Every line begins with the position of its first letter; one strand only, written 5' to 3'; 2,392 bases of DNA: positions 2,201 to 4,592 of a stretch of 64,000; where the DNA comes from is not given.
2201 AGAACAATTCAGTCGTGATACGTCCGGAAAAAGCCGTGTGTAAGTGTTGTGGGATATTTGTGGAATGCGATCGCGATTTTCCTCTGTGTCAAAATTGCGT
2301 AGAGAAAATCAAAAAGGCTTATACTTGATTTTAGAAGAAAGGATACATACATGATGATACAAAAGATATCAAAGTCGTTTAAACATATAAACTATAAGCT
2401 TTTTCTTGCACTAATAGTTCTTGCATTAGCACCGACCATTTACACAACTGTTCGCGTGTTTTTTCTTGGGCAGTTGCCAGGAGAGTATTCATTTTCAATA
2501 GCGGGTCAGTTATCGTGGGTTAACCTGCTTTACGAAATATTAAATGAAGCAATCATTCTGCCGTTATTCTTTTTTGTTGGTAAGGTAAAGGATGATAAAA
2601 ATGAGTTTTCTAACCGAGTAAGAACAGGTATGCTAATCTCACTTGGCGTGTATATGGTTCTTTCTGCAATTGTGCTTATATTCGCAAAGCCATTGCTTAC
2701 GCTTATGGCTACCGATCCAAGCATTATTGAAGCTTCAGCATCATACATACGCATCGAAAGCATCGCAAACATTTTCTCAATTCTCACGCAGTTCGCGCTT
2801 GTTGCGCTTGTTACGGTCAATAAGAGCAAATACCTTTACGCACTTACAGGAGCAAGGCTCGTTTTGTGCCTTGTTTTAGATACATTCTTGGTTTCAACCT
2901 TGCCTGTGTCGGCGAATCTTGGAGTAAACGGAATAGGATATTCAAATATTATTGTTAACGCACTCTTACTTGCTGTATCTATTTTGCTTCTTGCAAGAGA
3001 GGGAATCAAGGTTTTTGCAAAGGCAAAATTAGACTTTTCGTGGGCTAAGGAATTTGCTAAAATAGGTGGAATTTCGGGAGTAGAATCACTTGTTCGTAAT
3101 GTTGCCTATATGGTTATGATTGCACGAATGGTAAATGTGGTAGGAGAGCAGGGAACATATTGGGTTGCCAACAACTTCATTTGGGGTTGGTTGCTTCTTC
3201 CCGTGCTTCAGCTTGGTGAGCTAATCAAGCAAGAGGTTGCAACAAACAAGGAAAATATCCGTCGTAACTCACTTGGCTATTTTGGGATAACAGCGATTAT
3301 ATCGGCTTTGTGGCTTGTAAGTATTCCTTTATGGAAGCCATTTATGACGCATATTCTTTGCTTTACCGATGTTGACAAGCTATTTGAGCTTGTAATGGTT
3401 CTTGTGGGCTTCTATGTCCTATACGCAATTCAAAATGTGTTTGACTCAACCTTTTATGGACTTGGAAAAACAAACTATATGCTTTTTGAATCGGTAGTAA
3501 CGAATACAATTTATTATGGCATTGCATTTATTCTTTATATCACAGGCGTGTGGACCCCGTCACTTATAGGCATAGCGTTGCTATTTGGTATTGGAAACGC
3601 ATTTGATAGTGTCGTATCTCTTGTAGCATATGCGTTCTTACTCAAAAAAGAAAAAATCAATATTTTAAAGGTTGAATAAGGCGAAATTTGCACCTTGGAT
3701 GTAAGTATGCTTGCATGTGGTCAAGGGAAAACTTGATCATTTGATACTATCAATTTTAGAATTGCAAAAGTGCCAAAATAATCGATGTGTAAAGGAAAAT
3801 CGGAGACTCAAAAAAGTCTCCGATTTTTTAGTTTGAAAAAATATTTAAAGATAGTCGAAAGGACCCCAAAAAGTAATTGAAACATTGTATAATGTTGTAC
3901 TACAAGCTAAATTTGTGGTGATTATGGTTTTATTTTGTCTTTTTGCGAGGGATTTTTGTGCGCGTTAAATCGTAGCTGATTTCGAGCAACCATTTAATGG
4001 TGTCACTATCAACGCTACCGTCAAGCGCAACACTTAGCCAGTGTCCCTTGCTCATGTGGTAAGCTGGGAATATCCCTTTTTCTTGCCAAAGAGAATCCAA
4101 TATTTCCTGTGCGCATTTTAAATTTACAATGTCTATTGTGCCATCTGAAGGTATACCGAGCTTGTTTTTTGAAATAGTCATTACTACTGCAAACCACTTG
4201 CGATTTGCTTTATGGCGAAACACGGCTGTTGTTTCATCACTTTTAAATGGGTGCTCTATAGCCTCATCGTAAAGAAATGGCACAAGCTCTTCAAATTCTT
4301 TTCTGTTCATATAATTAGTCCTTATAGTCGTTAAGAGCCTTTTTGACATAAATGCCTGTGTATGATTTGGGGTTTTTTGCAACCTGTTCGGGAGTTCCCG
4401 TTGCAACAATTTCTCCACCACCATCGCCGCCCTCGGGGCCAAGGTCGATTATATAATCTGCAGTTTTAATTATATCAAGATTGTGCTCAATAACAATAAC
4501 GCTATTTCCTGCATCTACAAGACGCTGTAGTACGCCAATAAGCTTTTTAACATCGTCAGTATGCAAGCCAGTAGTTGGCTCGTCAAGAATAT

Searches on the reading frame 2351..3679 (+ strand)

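Call 86: search_protein_families(library=pfam, proteins=[window:2351-3679:+], max_evalue=0.00001)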
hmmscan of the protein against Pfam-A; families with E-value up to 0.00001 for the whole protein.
window:2351-3679:+ (442 aa): 1 family
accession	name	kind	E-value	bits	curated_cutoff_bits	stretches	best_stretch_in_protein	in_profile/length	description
PF01554.23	MatE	-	1.8e-09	37.9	24.9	1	83-177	65-159/161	MatE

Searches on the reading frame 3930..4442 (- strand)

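Call 86: search_protein_families(library=pfam, proteins=[window:3930-4442:-], max_evalue=0.00001)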
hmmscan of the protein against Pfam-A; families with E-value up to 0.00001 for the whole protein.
window:3930-4442:- (170 aa): 1 family
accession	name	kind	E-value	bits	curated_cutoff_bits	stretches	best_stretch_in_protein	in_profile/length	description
PF04237.18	YjbR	-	3.7e-18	66.4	30.1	1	63-159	9-88/88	YjbR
